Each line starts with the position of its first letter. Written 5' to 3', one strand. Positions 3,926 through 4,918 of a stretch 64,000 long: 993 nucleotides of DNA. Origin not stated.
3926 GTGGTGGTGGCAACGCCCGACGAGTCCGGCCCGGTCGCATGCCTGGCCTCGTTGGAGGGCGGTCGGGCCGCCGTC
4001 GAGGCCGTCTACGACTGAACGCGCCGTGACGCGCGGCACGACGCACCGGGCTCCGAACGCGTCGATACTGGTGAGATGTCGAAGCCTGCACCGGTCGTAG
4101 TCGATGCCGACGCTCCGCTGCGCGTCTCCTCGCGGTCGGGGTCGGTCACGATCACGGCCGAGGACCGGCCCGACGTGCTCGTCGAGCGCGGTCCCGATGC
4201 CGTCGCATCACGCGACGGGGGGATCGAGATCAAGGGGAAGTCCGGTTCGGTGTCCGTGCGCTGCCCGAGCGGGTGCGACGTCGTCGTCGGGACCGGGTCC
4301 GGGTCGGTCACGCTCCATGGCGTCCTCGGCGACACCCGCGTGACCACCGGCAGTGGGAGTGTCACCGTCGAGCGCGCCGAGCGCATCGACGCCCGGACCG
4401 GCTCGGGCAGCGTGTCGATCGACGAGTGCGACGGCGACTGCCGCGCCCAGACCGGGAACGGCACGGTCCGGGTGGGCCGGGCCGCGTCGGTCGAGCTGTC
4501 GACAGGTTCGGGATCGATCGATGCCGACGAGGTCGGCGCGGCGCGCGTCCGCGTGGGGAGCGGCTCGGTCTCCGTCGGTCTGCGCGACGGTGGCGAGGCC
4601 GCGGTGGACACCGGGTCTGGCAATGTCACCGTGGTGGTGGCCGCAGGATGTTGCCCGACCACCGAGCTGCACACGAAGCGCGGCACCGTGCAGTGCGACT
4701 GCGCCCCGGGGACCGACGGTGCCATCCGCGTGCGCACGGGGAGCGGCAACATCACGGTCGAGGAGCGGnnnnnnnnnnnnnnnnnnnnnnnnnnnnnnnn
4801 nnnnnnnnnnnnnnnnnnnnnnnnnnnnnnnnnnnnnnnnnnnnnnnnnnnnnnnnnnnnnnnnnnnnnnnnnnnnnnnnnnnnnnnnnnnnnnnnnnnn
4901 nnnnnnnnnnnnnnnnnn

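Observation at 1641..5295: SOS-box-fronted imuA'-imuB unit runs directly into a DUF4097 beta-helix protein and a minimal adenylate cyclase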

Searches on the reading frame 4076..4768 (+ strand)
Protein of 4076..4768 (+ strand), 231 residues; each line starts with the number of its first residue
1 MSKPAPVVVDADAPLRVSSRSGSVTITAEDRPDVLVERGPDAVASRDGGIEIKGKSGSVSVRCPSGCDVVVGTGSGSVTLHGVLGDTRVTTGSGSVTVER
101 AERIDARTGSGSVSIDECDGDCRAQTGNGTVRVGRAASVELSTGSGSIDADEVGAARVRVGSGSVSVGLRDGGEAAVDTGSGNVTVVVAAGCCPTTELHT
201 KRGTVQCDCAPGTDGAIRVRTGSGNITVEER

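Call 3: search_protein_families(library=pfam, proteins=[window:4076-4768:+], max_evalue=0.01)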
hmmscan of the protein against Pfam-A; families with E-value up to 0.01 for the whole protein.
window:4076-4768:+ (231 aa): 1 family
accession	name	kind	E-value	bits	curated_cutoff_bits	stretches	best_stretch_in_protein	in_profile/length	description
PF13349.12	DUF4097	-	2.8e-07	30.6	22.9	1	50-228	80-246/247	Toastrack DUF4097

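Call 4: search_protein_families(library=ncbifam, proteins=[window:4076-4768:+], max_evalue=0.01)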
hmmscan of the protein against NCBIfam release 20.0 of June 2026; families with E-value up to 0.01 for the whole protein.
window:4076-4768:+ (231 aa): 1 family
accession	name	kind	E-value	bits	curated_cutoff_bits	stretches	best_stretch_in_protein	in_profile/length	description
NF049997.1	LiaG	equivalog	1.3e-08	34.4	285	2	107-228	123-250/286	LiaG family protein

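Call 34: find_homologous_proteins(query=window:4076-4768:+)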
Query window:4076-4768:+ (231 aa): 3963 proteins with E <= 0.001 among 8000 candidates; the best 120 are listed.
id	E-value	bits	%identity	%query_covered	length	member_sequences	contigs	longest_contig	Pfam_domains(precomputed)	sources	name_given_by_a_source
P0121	5.5e-71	257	59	100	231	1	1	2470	PF13349.13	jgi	jgi:DUF4097 and DUF4098 domain-containing protein YvlB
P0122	1.8e-64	236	57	97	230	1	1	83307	PF13349.13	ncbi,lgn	-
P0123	5.3e-63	231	55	100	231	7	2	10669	PF13349.13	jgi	jgi:DUF4097 and DUF4098 domain-containing protein YvlB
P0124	7.5e-63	230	56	93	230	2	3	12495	PF13349.13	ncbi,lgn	-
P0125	2.0e-62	229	57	94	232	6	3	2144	PF13349.13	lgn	-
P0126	3.4e-62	228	57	95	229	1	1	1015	PF13349.13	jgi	jgi:DUF4097 and DUF4098 domain-containing protein YvlB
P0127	5.7e-62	228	55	96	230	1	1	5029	PF13349.13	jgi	jgi:DUF4097 and DUF4098 domain-containing protein YvlB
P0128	2.8e-61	225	56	100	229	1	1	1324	PF13349.13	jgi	jgi:DUF4097 and DUF4098 domain-containing protein YvlB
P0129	4.1e-61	225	54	97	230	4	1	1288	PF13349.13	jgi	jgi:DUF4097 and DUF4098 domain-containing protein YvlB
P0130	2.7e-60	222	55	99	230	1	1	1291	PF13349.13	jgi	jgi:DUF4097 and DUF4098 domain-containing protein YvlB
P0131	1.8e-59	219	55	97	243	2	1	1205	PF13349.13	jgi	jgi:DUF4097 and DUF4098 domain-containing protein YvlB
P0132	2.3e-59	219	54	100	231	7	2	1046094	PF13349.13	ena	-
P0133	2.6e-59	219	55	100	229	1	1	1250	PF13349.13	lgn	-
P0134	4.4e-59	218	55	100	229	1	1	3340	PF13349.13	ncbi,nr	ncbi:MAG TPA: DUF4097 family beta strand repeat-containing protein [Acidimicrobiia bacterium]|nr:DUF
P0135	5.1e-59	218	53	94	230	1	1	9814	PF13349.13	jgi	jgi:DUF4097 and DUF4098 domain-containing protein YvlB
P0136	6.0e-59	218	53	97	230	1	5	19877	PF13349.13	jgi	jgi:DUF4097 and DUF4098 domain-containing protein YvlB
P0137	1.7e-58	216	52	94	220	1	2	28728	PF13349.13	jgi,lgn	jgi:DUF4097 and DUF4098 domain-containing protein YvlB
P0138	5.7e-58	214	53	100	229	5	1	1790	PF13349.13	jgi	jgi:DUF4097 and DUF4098 domain-containing protein YvlB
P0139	1.0e-57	214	54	96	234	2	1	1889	PF13349.13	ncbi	-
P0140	1.4e-57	213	50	100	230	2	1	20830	PF13349.13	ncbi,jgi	ncbi:MAG TPA: DUF4097 family beta strand repeat-containing protein [Acidimicrobiia bacterium]|jgi:DU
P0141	1.6e-57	213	51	100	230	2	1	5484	PF13349.13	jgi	jgi:hypothetical protein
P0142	2.4e-57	212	52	97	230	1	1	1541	PF13349.13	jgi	jgi:DUF4097 and DUF4098 domain-containing protein YvlB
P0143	2.5e-57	212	53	94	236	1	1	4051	PF13349.13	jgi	-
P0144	7.0e-57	211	55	94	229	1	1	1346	PF13349.13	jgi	jgi:DUF4097 and DUF4098 domain-containing protein YvlB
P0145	7.0e-57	211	55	99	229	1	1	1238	PF13349.13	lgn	-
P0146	8.8e-57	211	50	100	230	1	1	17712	PF13349.13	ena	-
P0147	1.2e-55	207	53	94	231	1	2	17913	PF13349.13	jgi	jgi:DUF4097 and DUF4098 domain-containing protein YvlB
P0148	7.7e-55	204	52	95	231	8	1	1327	PF13349.13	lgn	-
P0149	1.2e-53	200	54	95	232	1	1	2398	PF13349.13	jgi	jgi:DUF4097 and DUF4098 domain-containing protein YvlB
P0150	1.0e-52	197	55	89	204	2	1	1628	PF13349.13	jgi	-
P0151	7.8e-52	194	48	100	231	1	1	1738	PF13349.13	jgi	jgi:DUF4097 and DUF4098 domain-containing protein YvlB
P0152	4.1e-48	182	54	84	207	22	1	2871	PF13349.13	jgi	jgi:DUF4097 and DUF4098 domain-containing protein YvlB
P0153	2.0e-47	180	48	94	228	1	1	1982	PF13349.13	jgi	jgi:DUF4097 and DUF4098 domain-containing protein YvlB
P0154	3.8e-44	169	54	76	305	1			PF13349.13,PF00211.26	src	-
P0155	7.4e-38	149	43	93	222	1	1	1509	PF13349.13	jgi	jgi:DUF4097 and DUF4098 domain-containing protein YvlB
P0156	1.1e-36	145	45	93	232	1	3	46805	PF13349.13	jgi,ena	jgi:DUF4097 and DUF4098 domain-containing protein YvlB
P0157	4.2e-35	140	43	93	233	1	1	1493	PF13349.13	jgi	jgi:DUF4097 and DUF4098 domain-containing protein YvlB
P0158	1.8e-34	138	44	93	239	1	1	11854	PF13349.13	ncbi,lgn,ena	-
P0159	5.2e-33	133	55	56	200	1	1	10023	PF13349.13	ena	-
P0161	1.5e-30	125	41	95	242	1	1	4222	PF13349.13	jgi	jgi:DUF4097 and DUF4098 domain-containing protein YvlB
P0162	3.2e-26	111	40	74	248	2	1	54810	PF13349.13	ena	-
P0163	5.0e-26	110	34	67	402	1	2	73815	PF13349.13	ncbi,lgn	ncbi:MAG: DUF4097 family beta strand repeat-containing protein [Gammaproteobacteria bacterium]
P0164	1.4e-25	109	42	93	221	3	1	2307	PF13349.13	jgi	jgi:DUF4097 and DUF4098 domain-containing protein YvlB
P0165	7.4e-24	103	41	77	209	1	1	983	PF13349.13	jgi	jgi:DUF4097 and DUF4098 domain-containing protein YvlB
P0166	2.6e-22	98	39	72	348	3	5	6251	PF13349.13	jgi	jgi:lia operon protein LiaG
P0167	3.4e-22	98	39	77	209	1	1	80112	PF13349.13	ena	-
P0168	3.6e-22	97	34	78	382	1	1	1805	PF13349.13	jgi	jgi:hypothetical protein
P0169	2.2e-21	95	38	73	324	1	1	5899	PF13349.13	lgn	-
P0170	3.9e-21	94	33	86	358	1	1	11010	PF13349.13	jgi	-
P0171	5.2e-21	94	33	80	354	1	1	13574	PF13349.13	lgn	-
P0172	8.9e-21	93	37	77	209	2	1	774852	PF13349.13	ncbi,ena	-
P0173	1.2e-20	92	33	93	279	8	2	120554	PF13349.13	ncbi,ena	-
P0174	2.4e-20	91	35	95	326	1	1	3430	PF13349.13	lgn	-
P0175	2.4e-20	91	38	67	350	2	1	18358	PF13349.13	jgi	jgi:lia operon protein LiaG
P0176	2.8e-20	91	37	79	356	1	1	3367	PF13349.13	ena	-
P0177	3.8e-20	91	37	66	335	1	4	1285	PF13349.13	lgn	-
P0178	4.0e-20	91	38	74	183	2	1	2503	PF13349.13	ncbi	ncbi:MAG: hypothetical protein ABI305_01040, partial [Tepidiformaceae bacterium]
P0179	6.6e-20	90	34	81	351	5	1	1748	PF13349.13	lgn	-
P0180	9.8e-20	89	26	90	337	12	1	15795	PF13349.13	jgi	jgi:hypothetical protein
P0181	2.5e-19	88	36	73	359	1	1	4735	PF13349.13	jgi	jgi:lia operon protein LiaG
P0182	3.1e-19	88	36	70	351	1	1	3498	PF13349.13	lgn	-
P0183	6.4e-19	87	35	74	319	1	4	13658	PF13349.13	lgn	-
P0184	8.3e-19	86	34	75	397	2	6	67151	PF13349.13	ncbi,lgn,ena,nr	ncbi:MAG: DUF4097 family beta strand repeat protein [Proteobacteria bacterium]|nr:DUF4097 family bet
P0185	9.9e-19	86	30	81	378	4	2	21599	PF13349.13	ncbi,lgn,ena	ncbi:MAG: DUF4097 family beta strand repeat-containing protein [Gammaproteobacteria bacterium]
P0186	1.2e-18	86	39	74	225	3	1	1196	PF13349.13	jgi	jgi:DUF4097 and DUF4098 domain-containing protein YvlB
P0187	1.5e-18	86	35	97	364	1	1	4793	PF13349.13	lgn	-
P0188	1.5e-18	86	38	97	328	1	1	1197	PF13349.13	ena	-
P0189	1.9e-18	85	33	90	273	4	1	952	PF13349.13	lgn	-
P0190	3.1e-18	85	45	59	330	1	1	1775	PF13349.13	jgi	jgi:hypothetical protein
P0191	4.2e-18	84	32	84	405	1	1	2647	PF13349.13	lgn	-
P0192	7.5e-18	83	34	74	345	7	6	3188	PF13349.13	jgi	jgi:hypothetical protein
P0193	8.6e-18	83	31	92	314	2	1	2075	PF13349.13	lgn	-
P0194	9.1e-18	83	31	74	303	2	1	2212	PF13349.13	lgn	-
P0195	1.0e-17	83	34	68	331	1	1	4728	PF13349.13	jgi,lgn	jgi:hypothetical protein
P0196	1.1e-17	83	35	74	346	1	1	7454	PF13349.13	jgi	jgi:hypothetical protein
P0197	1.1e-17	83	34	74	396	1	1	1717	PF13349.13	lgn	-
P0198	1.6e-17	82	35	74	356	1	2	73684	PF13349.13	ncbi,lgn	-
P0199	1.7e-17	82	39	74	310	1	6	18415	PF13349.13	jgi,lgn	jgi:hypothetical protein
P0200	2.5e-17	82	35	79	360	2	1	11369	PF13349.13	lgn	-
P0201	3.4e-17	81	34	70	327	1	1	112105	PF13349.13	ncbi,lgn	ncbi:MAG: DUF4097 domain-containing protein [Terriglobia bacterium]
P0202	3.7e-17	81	35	79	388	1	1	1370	PF13349.13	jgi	jgi:hypothetical protein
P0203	4.3e-17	81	34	74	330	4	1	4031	PF13349.13,PF24016.2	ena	-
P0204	4.8e-17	81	30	73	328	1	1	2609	PF13349.13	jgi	jgi:hypothetical protein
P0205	4.9e-17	81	37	78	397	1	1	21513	PF13349.13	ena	-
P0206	5.0e-17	81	35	79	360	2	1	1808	PF13349.13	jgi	jgi:hypothetical protein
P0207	8.0e-17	80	33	95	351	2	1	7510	PF13349.13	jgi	jgi:lia operon protein LiaG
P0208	9.8e-17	80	35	74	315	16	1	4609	PF13349.13,PF24016.2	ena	-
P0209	9.9e-17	80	35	68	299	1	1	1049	PF13349.13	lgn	-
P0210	1.1e-16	79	33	90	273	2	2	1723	PF10988.15,PF13349.13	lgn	-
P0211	1.2e-16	79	34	67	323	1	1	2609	PF13349.13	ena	-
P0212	1.4e-16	79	33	90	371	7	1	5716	PF13349.13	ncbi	-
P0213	1.4e-16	79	42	74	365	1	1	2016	PF13349.13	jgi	jgi:hypothetical protein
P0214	1.6e-16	79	34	89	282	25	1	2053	PF13349.13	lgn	-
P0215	2.0e-16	79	33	74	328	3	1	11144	PF13349.13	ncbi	-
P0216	2.1e-16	79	33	84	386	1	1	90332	PF13349.13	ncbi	-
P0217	2.5e-16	78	33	76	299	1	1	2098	PF13349.13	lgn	-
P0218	2.6e-16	78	38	78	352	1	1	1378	PF13349.13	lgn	-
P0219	3.0e-16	78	33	76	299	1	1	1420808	PF10988.15,PF13349.13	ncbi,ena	-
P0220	3.3e-16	78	37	74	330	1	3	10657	PF13349.13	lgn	-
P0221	3.6e-16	78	32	73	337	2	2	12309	PF13349.13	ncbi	ncbi:MAG: DUF4097 family beta strand repeat-containing protein [Terriglobia bacterium]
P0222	4.1e-16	78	34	74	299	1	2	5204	PF13349.13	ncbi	-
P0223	4.3e-16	78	37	78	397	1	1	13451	PF13349.13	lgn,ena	-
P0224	4.9e-16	77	34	86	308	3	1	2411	PF13349.13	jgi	jgi:DUF4097 and DUF4098 domain-containing protein YvlB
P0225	5.2e-16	77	37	65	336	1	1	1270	PF13349.13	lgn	-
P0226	5.3e-16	77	38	81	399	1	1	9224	PF13349.13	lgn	-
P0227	5.4e-16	77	37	74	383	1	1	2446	PF13349.13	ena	-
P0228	5.6e-16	77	35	78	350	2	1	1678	PF13349.13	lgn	-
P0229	6.2e-16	77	30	74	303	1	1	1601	PF13349.13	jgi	jgi:DUF4097 and DUF4098 domain-containing protein YvlB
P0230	7.2e-16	77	33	86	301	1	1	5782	PF13349.13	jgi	-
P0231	7.4e-16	77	32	74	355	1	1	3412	PF13349.13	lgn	-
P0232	8.5e-16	77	30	73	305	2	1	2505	PF13349.13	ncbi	ncbi:MAG: DUF4097 family beta strand repeat-containing protein [Candidatus Neomarinimicrobiota bacte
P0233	8.7e-16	77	40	55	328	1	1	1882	PF13349.13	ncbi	-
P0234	8.9e-16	77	36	73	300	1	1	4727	PF13349.13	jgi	-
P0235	1.2e-15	76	32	74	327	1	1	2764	PF13349.13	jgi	jgi:hypothetical protein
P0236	1.5e-15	76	26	75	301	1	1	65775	PF04773.19,PF13349.13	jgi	-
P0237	1.5e-15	76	32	74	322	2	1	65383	PF13349.13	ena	-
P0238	1.5e-15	76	33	65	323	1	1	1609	PF13349.13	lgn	-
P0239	1.7e-15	76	33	93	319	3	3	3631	PF13349.13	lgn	-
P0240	2.2e-15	75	36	65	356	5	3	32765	PF13349.13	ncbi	-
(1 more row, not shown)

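Call 46: predict_structure(alignment_id=A4)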
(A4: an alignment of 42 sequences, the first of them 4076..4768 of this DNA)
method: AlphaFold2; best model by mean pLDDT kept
length: 231 residues; sequences in the alignment: 42
mean_pLDDT: 93.0   pTM: 0.88
mean pLDDT of the five models: 93.0, 92.8, 92.7, 91.5, 90.9
residues with pLDDT >= 90: 191; 70-90: 32; 50-70: 7; < 50: 1
segments of 3 or more residues with pLDDT < 50: none
pLDDT, mean of each block of 10 residues (from residue 1): 64 87 95 84 78 88 95 96 98 97 98 98 98 98 98 98 97 94 96 96 95 95 96 90
secondary structure, 60 per line:
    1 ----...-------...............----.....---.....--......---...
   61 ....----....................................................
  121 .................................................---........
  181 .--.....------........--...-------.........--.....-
elements in order: E5-7 E15-29 E34-38 E42-46 E49-54 E58-64 E69-169 E173-181 E184-188 E195-202 E205-207 E215-223 E226-230

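Call 49: fold_search(model_id=the predicted structure, library=pdb)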
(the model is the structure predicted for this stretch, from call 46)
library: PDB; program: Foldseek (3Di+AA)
matches with E <= 10: 33; with E <= 0.001: 6
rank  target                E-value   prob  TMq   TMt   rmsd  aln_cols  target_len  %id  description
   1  3lyc_A                3.2e-06  1.00  0.61  0.59   4.6       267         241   15  Crystal structure of Putative pectinase (YP_001304412.1) from Parabacteroides distasonis ATCC 8503 at 2.30 A resolutio (released 2010-03-16)
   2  4qrk                  8.3e-06  1.00  0.30  0.33   9.5       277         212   10  Crystal structure of a putative cell adhesion protein (CLOSPO_03726) from Clostridium sporogenes ATCC 15579 at 1.95 A re (released 2014-07-23)
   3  3ljy_B                1.7e-04  1.00  0.43  0.42   9.9       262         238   16  Crystal structure of putative adhesin (YP_001304413.1) from Parabacteroides distasonis ATCC 8503 at 2.41 A resolution (released 2010-03-02)
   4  3pet_A                1.8e-04  1.00  0.51  0.54   6.6       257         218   13  Crystal structure of a putative adhesin (BF0245) from Bacteroides fragilis NCTC 9343 at 2.07 A resolution (released 2011-02-09)
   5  3ljy_A                1.8e-04  1.00  0.42  0.41   9.9       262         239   16  Crystal structure of putative adhesin (YP_001304413.1) from Parabacteroides distasonis ATCC 8503 at 2.41 A resolution (released 2010-03-02)
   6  4opw_A                5.0e-04  1.00  0.56  0.54   5.5       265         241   14  Crystal structure of a putative adhesin (PARMER_02777) from Parabacteroides merdae ATCC 43184 at 1.75 A resolution (released 2014-04-02)
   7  4opw_B                1.0e-03  1.00  0.53  0.52   5.7       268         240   12  Crystal structure of a putative adhesin (PARMER_02777) from Parabacteroides merdae ATCC 43184 at 1.75 A resolution (released 2014-04-02)
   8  4ygu_C                1.2e-03  1.00  0.38  0.49   7.8       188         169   20  Crystal structure of a putative adhesin (BACEGG_01763) from Bacteroides eggerthii DSM 20697 at 2.20 A resolution (released 2015-03-11)
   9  3lyc_F                1.6e-03  0.98  0.36  0.35  12.1       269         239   10  Crystal structure of Putative pectinase (YP_001304412.1) from Parabacteroides distasonis ATCC 8503 at 2.30 A resolutio (released 2010-03-16)
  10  3lyc_N                2.1e-03  1.00  0.58  0.57   4.5       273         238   13  Crystal structure of Putative pectinase (YP_001304412.1) from Parabacteroides distasonis ATCC 8503 at 2.30 A resolutio (released 2010-03-16)
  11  3lyc_P                2.4e-03  1.00  0.54  0.53   7.3       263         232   12  Crystal structure of Putative pectinase (YP_001304412.1) from Parabacteroides distasonis ATCC 8503 at 2.30 A resolutio (released 2010-03-16)
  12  7muc_AM               2.4e-03  1.00  0.42  0.35  10.3       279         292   12  Legionella pneumophila Dot/Icm T4SS C1 Reconstruction (released 2021-10-06)
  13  3jx8_D                2.6e-03  0.99  0.42  0.41  10.1       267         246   12  Crystal structure of Putative lipid binding protein (YP_001304415.1) from Parabacteroides distasonis ATCC 8503 at 2.16 (released 2009-11-10)
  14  3lyc_B                2.8e-03  1.00  0.60  0.59   4.4       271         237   12  Crystal structure of Putative pectinase (YP_001304412.1) from Parabacteroides distasonis ATCC 8503 at 2.30 A resolutio (released 2010-03-16)
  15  3lyc_J                3.3e-03  1.00  0.57  0.56   4.6       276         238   14  Crystal structure of Putative pectinase (YP_001304412.1) from Parabacteroides distasonis ATCC 8503 at 2.30 A resolutio (released 2010-03-16)
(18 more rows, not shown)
